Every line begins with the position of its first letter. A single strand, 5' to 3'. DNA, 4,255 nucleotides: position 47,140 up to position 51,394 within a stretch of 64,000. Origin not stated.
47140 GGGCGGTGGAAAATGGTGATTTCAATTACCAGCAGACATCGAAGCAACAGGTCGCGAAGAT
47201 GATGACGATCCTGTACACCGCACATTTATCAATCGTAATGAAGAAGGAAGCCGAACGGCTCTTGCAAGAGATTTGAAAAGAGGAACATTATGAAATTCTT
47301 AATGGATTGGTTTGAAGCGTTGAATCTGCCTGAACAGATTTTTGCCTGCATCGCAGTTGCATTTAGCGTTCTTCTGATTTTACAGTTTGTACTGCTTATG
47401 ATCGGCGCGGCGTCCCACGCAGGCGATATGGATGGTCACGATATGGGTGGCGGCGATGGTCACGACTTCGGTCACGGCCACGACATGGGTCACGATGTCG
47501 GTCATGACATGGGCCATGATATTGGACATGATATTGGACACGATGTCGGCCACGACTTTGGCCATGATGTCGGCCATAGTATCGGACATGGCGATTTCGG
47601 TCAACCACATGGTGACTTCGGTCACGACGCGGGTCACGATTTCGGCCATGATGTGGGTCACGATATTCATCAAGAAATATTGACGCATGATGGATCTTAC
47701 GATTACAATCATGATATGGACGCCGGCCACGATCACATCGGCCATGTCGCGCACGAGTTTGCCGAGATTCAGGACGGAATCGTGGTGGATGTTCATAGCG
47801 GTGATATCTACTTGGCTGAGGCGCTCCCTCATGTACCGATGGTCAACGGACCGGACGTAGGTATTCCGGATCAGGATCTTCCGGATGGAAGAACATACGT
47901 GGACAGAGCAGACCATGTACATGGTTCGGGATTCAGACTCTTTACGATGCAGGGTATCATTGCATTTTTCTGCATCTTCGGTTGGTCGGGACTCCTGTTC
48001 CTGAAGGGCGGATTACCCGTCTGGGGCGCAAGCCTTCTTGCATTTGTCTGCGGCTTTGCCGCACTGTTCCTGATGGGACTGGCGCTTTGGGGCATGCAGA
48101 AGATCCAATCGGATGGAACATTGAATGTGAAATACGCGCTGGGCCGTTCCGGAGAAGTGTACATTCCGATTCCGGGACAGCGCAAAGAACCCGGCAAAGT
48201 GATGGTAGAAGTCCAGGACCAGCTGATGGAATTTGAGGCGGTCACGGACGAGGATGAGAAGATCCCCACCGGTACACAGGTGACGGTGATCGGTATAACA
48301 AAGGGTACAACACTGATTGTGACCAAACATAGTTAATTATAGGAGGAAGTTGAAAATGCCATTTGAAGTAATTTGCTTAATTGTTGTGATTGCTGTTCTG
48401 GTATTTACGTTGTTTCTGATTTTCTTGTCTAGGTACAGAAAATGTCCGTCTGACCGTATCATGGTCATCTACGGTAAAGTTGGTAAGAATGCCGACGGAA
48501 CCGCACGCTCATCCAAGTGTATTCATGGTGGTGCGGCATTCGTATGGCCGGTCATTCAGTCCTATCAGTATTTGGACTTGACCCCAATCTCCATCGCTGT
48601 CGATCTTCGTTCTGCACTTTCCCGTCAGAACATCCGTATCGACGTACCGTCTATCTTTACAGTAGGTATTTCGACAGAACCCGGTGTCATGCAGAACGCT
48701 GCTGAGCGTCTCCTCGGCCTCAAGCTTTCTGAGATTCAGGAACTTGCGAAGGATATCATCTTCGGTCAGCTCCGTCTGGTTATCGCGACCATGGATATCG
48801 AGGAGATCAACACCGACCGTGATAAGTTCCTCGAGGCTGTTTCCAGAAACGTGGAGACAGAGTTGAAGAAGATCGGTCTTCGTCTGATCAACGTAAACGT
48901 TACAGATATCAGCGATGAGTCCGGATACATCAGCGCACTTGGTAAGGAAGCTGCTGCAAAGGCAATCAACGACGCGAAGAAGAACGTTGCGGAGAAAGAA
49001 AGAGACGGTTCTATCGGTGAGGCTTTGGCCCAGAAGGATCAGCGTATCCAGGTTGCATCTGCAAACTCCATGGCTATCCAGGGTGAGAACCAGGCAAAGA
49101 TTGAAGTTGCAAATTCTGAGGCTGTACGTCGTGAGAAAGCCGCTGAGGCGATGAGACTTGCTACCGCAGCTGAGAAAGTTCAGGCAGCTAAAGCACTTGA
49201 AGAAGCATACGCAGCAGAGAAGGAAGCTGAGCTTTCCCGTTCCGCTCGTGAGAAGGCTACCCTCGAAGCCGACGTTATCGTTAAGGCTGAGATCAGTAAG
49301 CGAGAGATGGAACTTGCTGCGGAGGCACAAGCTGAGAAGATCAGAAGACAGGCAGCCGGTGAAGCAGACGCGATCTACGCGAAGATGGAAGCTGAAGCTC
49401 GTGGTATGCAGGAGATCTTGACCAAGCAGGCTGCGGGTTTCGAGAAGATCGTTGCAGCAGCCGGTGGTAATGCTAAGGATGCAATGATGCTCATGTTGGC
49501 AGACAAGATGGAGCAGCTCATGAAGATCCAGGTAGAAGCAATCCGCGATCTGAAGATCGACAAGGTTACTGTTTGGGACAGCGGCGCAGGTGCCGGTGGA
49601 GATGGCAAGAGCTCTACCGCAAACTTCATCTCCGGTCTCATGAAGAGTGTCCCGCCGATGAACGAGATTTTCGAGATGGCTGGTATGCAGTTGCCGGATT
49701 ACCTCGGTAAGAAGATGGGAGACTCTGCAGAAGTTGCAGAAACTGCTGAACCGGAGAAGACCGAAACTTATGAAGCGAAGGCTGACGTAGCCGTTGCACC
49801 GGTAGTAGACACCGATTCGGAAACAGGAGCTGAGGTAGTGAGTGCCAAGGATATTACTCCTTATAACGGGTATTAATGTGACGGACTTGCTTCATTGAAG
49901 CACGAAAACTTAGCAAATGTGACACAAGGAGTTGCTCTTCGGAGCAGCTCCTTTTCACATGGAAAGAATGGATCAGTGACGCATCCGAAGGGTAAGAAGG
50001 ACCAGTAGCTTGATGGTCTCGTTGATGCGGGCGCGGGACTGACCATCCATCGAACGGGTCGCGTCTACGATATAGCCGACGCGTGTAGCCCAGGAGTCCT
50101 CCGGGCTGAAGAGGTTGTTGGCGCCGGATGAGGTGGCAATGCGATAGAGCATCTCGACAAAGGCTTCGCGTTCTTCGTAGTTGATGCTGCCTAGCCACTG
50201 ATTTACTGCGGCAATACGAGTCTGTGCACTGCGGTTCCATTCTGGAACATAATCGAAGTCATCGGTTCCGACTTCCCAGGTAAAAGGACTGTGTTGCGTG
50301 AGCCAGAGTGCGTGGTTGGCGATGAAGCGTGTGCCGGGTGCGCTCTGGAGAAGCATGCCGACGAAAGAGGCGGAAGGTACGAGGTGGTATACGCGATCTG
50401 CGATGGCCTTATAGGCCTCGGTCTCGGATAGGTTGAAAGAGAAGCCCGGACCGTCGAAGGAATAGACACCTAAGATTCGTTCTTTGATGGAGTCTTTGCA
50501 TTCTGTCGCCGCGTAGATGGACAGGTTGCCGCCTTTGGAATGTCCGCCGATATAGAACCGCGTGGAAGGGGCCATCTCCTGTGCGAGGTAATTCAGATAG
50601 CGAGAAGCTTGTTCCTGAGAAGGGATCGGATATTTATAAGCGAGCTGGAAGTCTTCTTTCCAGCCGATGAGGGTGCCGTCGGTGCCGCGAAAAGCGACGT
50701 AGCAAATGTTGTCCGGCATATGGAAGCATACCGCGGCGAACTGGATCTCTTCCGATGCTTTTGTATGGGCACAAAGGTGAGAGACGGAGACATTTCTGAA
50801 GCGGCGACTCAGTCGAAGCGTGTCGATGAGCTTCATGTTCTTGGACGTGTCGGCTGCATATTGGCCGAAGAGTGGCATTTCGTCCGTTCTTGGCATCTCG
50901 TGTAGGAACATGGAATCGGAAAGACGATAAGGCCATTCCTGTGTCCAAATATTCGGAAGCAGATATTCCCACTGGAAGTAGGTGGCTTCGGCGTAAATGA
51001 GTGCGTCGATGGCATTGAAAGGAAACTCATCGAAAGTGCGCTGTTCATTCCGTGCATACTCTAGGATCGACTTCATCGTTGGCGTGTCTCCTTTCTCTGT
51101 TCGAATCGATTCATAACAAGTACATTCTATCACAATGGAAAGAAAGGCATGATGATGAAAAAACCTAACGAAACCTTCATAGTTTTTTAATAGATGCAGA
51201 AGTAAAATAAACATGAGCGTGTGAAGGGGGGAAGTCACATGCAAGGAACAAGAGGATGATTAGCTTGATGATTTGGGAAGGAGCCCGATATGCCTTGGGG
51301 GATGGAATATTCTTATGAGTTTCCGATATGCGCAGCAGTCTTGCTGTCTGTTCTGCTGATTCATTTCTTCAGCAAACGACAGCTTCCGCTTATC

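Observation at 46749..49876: DUF1836-like HTH protein, then NfeD with a His/Asp-rich (GHDx)n insertion, then flotillin: candidate operon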

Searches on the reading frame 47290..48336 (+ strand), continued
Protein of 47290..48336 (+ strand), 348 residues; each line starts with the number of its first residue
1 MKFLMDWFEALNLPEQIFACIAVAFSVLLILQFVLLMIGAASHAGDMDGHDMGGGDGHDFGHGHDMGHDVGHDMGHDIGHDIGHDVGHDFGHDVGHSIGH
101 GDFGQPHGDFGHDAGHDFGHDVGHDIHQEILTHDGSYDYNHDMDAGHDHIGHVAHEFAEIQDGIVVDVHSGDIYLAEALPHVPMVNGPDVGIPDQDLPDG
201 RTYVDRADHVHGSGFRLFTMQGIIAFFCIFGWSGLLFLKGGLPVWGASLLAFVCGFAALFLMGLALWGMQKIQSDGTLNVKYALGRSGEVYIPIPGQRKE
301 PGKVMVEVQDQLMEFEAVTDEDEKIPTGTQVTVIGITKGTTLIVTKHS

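Call 44: search_protein_families(library=pfam, proteins=[L056:4992-5684:+, L084:1316-2020:+, L049:4833-5480:+, P0117, P0036, P0094, P0035, L017:4770-5540:+, L063:4812-5405:+], max_evalue=1)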
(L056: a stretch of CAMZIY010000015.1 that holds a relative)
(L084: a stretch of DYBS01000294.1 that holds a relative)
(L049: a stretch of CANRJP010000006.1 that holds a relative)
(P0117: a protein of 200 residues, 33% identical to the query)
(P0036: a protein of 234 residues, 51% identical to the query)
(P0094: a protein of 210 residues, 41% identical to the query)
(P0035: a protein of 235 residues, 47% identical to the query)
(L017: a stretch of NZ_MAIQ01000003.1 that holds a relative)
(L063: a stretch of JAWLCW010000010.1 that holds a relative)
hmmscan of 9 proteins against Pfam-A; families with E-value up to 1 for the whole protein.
L056:4992-5684:+ (231 aa): 2 families
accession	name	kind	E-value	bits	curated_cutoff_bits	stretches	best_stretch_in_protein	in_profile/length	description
PF11021.13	DUF2613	-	0.0069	16.9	22.1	1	126-166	5-45/55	Protein of unknown function (DUF2613)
PF07332.16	Phage_holin_3_6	-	0.01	16.3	28.4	1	100-152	39-94/116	Putative Actinobacterial Holin-X, holin superfamily III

L084:1316-2020:+ (235 aa): 5 families
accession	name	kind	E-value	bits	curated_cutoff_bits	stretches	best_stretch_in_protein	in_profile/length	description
PF01957.25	NfeD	-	0.0002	21.9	29.1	1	169-231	4-57/57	NfeD-like C-terminal, partner-binding domain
PF22807.2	TrAA12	-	0.012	14.4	30.9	1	59-94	396-431/463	TrAA12-like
PF18884.5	TSP3_bac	-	0.049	13.9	25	0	73-83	1-11/22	Bacterial TSP3 repeat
PF01839.29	FG-GAP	-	0.59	10.5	22.1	0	71-81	7-17/37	FG-GAP repeat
PF02412.23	TSP_3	-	0.87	9.8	25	0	85-97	15-27/36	Thrombospondin type 3 repeat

L049:4833-5480:+ (216 aa): 2 families
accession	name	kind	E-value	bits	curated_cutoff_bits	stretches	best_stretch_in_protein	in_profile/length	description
PF01957.25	NfeD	-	0.0046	17.6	29.1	1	183-208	26-51/57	NfeD-like C-terminal, partner-binding domain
PF13517.12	FG-GAP_3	-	0.011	16.7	26.9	1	68-91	1-24/61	FG-GAP-like repeat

P0117 (200 aa): 1 family
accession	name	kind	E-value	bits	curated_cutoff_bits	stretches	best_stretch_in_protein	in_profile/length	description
PF06305.16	LapA_dom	-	0.00065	20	28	1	88-123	13-48/64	Lipopolysaccharide assembly protein A domain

P0036 (234 aa): 3 families
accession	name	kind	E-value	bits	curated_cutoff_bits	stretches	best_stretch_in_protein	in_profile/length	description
PF01957.25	NfeD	-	0.00021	21.9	29.1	1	170-231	5-57/57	NfeD-like C-terminal, partner-binding domain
PF22807.2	TrAA12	-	0.0051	15.6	30.9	1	38-86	385-435/463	TrAA12-like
PF20154.4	LNT_N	-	0.037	14.6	27.1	1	101-159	39-97/159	Apolipoprotein N-acyltransferase N-terminal domain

P0094 (210 aa): 1 family
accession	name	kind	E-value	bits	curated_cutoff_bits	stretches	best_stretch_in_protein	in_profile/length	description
PF09490.15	CbtA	-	0.0016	18.8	30.7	1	17-138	11-101/239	Probable cobalt transporter subunit (CbtA)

P0035 (235 aa): 1 family
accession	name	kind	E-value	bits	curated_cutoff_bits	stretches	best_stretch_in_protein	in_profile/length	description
PF01957.25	NfeD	-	0.0091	16.6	29.1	1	198-229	27-57/57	NfeD-like C-terminal, partner-binding domain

L017:4770-5540:+ (257 aa): 4 families
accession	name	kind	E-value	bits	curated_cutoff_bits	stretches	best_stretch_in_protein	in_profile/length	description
PF01957.25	NfeD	-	0.001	19.6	29.1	1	223-256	26-57/57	NfeD-like C-terminal, partner-binding domain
PF04893.22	Yip1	-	0.029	14.7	28.6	1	129-186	101-154/173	Yip1 domain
PF20990.2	DUF2207_C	-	0.53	10.4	33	1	126-188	136-198/247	Predicted membrane protein (DUF2207) C-terminal domain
PF10215.14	Ost4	-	0.61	10.4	25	0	159-173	9-23/34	Oligosaccaryltransferase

L063:4812-5405:+ (198 aa): 2 families
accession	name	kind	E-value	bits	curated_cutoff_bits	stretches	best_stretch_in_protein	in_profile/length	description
PF19683.4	DUF6185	-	0.25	9.9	25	1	69-147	497-574/825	Family of unknown function (DUF6185)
PF10943.13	DUF2632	-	0.29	11.2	25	1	87-122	90-123/233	Protein of unknown function (DUF2632)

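Call 52: search_protein_representatives(alignment_id=A2)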
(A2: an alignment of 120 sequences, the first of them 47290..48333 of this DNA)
Query: 120 sequences, 230 profile positions. Proteins with E-value up to 0.001 (for the whole library): 6673; up to 1e-10: 3919; up to 1e-30: 1566. The best 150 are listed.
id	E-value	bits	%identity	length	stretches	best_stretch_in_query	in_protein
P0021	9.4e-80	283.8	-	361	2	46-224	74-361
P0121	1.9e-79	282.8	-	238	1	4-225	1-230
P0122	2.1e-78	279.4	-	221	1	4-222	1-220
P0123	7.8e-77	274.3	-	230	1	4-224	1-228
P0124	8.2e-77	274.2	-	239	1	1-224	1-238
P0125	1.1e-75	270.5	-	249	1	4-223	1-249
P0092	8.8e-75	267.6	-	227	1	5-227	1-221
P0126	1.3e-74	267.0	-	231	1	1-223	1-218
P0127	1.8e-74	266.5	-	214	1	4-222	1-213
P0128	4.4e-74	265.3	-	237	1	1-223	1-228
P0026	7.5e-74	264.5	-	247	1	4-223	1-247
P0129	9.2e-74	264.2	-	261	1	1-223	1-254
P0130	1.2e-73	263.8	-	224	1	4-222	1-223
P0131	1.7e-73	263.4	-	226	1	4-222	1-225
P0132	2.7e-73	262.7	-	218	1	4-222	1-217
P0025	7.4e-72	258.0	-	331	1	2-223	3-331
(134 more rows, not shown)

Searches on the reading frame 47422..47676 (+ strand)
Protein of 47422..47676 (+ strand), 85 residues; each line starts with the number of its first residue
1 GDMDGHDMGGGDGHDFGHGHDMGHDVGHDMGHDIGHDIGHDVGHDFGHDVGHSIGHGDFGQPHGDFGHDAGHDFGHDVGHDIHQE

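Call 77: find_homologous_proteins(query=window:47422-47676:+, max_evalue=0.001)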
Query seq(85 aa): 95 candidates shared short words with the query, none scored E <= 0.001.

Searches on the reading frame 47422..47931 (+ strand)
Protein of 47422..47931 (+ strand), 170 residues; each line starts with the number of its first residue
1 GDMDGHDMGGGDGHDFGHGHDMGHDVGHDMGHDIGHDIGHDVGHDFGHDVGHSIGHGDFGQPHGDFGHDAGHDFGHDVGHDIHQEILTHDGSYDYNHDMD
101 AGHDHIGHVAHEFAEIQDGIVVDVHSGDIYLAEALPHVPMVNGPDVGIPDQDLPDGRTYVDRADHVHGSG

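Call 54: search_solved_structures(query=window:47422-47931:+, max_evalue=10, show_alignments=3)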
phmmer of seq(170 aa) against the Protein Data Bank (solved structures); distinct sequences matched with E-value up to 10: 1.
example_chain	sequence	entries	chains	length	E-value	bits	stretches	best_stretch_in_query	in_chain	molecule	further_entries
9mvt_AP1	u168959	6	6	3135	0.00012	25.2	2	18-93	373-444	Gametocyte surface protein P230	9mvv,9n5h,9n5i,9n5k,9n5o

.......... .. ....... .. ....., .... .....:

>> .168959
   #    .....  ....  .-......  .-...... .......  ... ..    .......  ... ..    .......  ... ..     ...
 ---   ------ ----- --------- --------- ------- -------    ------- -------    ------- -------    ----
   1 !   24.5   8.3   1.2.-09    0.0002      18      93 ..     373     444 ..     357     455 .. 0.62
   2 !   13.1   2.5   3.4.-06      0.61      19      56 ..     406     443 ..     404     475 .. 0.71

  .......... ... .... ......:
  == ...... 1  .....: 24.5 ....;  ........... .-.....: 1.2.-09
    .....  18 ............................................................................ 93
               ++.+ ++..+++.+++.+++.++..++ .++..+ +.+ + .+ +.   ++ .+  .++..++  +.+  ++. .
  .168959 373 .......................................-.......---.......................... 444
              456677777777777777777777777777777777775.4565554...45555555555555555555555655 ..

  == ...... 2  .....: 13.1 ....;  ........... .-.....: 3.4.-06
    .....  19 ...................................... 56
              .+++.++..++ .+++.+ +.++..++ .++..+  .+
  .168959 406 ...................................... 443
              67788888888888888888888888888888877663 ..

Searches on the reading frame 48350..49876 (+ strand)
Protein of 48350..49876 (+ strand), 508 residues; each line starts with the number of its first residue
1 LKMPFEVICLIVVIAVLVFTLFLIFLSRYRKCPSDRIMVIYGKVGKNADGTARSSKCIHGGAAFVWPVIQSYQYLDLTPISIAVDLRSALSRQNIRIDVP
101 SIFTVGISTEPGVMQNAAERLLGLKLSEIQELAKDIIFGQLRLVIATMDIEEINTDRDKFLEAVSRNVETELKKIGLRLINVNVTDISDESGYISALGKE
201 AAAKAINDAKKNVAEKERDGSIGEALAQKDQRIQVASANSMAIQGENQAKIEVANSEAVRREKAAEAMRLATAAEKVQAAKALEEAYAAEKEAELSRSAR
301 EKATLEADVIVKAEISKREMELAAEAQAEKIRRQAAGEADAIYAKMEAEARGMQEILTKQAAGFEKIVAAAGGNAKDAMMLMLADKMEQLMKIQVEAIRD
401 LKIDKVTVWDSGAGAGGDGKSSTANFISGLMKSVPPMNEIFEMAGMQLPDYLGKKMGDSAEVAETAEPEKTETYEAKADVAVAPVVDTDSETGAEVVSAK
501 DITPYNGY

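Call 3: search_protein_families(library=pfam, proteins=[window:48350-49876:+], max_evalue=0.1)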
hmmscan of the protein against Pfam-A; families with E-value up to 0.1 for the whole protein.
window:48350-49876:+ (508 aa): 2 families
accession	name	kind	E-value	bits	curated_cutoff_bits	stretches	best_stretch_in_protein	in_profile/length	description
PF01145.31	Band_7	-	1.9e-27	96.9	23.6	1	39-217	10-175/176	SPFH domain / Band 7 family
PF13421.11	Band_7_1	-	0.012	15.7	24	1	105-190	109-196/211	SPFH domain-Band 7 family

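Call 4: search_protein_families(library=ncbifam, proteins=[window:48350-49876:+], max_evalue=0.1)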
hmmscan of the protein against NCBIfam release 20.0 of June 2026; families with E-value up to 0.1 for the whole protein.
window:48350-49876:+ (508 aa): 1 family
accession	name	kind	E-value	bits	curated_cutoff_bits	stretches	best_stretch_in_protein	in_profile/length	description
NF058507.1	FlotScfldFlot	equivalog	1.5e-46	159.5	700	2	10-289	3-275/477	flotillin lipid rafts scaffold protein FloT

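Call 75: search_solved_structures(query=window:48356-49873:+, max_evalue=0.001)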
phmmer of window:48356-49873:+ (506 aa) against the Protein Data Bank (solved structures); distinct sequences matched with E-value up to 0.001: 6.
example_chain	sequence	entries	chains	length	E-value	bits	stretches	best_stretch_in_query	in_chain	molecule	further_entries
9l3g_A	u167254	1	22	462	2.4e-27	99.4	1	50-420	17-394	Flotillin-1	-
9bq2_B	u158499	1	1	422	3.5e-27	98.9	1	50-420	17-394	Flotillin-1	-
9bq2_A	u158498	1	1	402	2.9e-21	79.4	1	54-368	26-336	Flotillin-2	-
9l3g_a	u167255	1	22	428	2.1e-20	76.5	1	54-367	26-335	Flotillin-2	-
1win_A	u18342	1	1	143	5e-12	48.9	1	88-199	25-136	Flotillin 2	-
8z5g_A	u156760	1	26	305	0.00094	21.7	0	79-278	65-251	Protein QmcA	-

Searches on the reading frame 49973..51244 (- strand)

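Call 3: search_protein_families(library=pfam, proteins=[window:49973-51244:-], max_evalue=0.1)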
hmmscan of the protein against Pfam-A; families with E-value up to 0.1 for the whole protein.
window:49973-51244:- (423 aa): 4 families
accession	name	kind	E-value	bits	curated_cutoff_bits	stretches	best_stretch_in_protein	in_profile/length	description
PF11187.14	Mbeg1-like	-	3.9e-71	239.5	21.1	1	146-367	4-223/224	Mbeg1-like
PF07859.19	Abhydrolase_3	-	0.0048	17.1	25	1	198-264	36-107/210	alpha/beta hydrolase fold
PF01764.32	Lipase_3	-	0.013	15.9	22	1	223-267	58-104/140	Lipase (class 3)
PF20992.2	CBP66_2nd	-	0.014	15.8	27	1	135-176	21-62/78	Nuclear cap binding complex subunit CBP66 second domain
